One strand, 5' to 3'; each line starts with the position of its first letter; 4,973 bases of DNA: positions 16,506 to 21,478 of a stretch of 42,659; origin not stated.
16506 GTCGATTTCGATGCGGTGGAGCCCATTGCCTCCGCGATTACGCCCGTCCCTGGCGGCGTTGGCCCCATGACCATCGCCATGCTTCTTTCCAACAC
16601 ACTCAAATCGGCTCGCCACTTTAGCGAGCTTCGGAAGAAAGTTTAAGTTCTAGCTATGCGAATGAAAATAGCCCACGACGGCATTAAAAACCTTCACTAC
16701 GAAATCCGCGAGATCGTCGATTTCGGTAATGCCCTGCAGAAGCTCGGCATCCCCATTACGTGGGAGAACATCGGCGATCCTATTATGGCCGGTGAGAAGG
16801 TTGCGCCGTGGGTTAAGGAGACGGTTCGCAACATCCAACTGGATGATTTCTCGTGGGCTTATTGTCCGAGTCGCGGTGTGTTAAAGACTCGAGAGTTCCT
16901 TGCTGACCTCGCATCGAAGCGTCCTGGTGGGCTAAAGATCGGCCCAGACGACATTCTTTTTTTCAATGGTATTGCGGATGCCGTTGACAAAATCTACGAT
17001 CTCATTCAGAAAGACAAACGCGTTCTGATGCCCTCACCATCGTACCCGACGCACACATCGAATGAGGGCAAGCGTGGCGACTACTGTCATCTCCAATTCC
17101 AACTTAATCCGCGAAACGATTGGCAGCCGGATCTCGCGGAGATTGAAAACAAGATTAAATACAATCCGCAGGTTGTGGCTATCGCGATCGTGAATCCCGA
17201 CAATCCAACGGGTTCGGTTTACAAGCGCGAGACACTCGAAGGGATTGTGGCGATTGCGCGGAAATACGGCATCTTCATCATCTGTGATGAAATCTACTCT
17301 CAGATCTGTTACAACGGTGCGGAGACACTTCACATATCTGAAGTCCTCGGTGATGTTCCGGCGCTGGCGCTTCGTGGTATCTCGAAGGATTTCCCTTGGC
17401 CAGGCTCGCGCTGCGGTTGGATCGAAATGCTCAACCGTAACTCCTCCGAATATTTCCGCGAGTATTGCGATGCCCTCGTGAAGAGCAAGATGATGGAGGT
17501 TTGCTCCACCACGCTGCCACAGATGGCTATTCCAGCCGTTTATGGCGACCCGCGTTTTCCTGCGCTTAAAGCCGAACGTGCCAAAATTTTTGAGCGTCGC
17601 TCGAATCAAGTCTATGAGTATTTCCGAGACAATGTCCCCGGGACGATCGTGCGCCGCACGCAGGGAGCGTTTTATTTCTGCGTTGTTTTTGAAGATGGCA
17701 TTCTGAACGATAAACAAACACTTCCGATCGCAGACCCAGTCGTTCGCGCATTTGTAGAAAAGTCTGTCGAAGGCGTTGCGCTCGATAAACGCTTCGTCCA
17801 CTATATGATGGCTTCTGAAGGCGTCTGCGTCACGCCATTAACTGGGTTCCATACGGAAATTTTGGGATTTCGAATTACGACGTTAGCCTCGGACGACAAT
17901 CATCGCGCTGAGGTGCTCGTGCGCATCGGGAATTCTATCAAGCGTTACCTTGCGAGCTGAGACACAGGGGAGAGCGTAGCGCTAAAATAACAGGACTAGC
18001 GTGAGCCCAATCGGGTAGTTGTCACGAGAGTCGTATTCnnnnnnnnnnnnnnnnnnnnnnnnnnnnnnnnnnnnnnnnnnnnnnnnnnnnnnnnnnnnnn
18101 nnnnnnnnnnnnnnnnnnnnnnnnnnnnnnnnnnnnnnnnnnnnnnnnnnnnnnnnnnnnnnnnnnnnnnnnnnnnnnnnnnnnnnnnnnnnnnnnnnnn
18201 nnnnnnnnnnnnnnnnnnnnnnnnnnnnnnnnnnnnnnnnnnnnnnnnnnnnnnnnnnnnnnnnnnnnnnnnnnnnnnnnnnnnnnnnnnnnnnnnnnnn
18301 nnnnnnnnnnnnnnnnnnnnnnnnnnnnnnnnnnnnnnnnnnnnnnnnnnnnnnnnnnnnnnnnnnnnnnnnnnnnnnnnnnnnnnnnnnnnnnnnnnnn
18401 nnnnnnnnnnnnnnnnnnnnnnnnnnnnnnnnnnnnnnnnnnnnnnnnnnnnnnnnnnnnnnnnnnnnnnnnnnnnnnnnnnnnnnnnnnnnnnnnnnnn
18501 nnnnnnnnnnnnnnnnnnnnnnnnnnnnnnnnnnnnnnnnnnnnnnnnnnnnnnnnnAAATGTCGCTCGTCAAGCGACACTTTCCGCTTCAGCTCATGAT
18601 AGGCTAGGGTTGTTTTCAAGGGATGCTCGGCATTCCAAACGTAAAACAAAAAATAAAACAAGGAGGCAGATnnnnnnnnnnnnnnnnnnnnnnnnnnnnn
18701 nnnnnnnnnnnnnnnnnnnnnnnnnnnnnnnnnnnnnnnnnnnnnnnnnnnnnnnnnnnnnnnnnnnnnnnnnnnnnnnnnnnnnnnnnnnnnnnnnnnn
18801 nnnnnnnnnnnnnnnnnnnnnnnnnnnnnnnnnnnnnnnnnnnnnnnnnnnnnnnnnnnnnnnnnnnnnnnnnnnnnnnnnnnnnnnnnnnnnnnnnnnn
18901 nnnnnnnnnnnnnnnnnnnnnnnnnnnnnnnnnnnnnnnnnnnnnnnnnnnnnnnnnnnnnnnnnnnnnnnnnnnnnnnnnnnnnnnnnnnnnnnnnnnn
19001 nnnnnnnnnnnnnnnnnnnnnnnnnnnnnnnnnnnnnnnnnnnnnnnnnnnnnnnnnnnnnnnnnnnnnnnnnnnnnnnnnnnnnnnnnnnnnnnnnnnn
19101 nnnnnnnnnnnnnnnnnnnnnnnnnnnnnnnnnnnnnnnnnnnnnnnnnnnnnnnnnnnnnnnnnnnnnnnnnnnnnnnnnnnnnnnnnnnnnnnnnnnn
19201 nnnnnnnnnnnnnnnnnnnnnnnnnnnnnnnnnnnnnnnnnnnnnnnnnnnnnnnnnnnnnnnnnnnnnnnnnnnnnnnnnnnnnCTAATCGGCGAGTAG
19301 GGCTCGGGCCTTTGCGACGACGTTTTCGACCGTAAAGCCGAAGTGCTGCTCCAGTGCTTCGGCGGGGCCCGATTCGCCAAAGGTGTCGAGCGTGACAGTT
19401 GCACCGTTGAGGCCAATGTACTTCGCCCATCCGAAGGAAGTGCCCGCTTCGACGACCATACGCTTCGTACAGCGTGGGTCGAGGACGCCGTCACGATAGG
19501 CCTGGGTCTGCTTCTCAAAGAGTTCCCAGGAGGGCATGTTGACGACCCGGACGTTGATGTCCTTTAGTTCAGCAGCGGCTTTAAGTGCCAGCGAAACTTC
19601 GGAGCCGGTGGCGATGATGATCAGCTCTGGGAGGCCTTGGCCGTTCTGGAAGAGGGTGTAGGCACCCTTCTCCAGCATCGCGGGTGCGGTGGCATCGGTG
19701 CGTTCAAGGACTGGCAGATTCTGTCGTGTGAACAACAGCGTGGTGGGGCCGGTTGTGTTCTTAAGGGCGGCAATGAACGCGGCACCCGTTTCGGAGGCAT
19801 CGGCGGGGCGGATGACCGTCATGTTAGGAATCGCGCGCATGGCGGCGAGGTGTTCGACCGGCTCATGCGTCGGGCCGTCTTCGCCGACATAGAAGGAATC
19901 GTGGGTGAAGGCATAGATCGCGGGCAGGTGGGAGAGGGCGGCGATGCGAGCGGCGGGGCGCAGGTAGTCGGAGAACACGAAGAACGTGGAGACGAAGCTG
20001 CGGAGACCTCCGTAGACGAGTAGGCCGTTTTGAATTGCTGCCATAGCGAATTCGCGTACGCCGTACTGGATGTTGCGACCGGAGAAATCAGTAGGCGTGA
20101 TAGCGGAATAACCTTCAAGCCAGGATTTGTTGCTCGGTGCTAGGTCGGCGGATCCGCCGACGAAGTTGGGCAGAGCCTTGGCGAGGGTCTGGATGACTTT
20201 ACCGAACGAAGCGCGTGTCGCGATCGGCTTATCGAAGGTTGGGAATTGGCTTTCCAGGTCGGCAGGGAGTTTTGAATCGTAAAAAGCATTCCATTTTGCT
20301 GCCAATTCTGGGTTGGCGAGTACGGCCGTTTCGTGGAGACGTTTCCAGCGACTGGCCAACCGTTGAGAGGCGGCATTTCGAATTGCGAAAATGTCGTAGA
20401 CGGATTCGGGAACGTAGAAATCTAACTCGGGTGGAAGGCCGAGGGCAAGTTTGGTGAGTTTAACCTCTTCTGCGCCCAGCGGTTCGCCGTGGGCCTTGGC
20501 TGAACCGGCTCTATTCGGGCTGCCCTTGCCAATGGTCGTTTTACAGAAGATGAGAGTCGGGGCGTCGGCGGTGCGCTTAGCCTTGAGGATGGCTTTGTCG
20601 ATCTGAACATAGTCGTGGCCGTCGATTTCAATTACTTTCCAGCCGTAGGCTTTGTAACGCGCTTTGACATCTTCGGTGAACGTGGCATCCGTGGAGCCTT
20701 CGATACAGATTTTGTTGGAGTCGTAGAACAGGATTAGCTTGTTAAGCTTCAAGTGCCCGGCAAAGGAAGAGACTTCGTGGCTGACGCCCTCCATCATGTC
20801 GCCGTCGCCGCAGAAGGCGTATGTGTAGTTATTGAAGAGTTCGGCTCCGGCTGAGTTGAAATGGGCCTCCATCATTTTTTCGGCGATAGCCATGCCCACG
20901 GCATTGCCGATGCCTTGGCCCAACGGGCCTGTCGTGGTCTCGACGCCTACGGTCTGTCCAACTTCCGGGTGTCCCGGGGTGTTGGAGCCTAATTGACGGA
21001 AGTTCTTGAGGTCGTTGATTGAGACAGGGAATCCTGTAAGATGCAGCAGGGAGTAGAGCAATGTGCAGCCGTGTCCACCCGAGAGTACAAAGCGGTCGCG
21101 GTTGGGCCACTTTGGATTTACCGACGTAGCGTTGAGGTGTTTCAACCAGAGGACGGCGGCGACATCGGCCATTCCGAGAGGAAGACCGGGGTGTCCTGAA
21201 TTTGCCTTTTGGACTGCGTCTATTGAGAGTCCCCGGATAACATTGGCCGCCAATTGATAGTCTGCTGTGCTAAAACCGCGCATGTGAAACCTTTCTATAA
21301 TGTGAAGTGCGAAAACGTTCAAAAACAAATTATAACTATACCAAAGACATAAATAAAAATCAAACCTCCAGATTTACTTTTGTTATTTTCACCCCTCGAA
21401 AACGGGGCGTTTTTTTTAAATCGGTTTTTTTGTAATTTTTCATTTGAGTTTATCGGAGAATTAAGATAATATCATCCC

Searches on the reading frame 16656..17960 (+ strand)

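Call 43: search_protein_families(library=pfam, proteins=[window:16656-17960:+])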
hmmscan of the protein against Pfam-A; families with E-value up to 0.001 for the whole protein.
window:16656-17960:+ (434 aa): 1 family
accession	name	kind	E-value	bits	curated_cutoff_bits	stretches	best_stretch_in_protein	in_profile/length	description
PF00155.27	Aminotran_1_2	-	2.2e-37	129.6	19.7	1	60-420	29-356/361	Aminotransferase class I and II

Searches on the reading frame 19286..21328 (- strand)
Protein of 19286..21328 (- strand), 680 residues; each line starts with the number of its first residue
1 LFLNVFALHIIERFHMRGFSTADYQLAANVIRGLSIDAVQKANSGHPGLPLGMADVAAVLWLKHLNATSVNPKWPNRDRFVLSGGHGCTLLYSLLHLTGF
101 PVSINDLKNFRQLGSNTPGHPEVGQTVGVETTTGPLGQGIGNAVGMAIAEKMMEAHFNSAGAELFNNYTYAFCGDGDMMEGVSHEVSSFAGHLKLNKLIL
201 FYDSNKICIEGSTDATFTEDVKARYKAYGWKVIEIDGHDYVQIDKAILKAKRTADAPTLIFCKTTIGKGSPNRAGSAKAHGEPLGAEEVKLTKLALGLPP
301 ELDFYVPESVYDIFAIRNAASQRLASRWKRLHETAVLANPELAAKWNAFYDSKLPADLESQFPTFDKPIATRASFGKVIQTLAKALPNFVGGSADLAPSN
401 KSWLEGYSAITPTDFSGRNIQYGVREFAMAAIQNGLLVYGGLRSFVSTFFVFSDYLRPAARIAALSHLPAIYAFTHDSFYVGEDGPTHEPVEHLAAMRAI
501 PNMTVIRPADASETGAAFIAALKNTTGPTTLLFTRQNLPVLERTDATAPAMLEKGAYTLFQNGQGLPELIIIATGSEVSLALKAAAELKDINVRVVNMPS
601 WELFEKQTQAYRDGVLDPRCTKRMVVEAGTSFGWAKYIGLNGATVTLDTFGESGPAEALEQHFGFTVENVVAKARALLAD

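Call 43: search_protein_families(library=pfam, proteins=[window:19286-21328:-])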
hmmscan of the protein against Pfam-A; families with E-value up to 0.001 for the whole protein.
window:19286-21328:- (680 aa): 5 families
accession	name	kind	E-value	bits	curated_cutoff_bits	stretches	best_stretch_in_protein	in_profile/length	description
PF00456.26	Transketolase_N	-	1.5e-136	455.3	22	1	26-355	4-334/334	Transketolase, thiamine diphosphate binding domain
PF02779.29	Transket_pyr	-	2e-47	161.5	27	1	368-539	2-173/174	Transketolase, pyrimidine binding domain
PF22613.1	Transketolase_C_1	-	1.6e-35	122.2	27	1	555-666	1-113/113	Transketolase-like TK C-terminal domain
PF02780.25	Transketolase_C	-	4.8e-12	46.3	25.9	1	567-670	10-124/124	Transketolase, C-terminal domain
PF00676.26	E1_dh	-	1.6e-05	24.5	22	1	114-260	82-220/300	Dehydrogenase E1 component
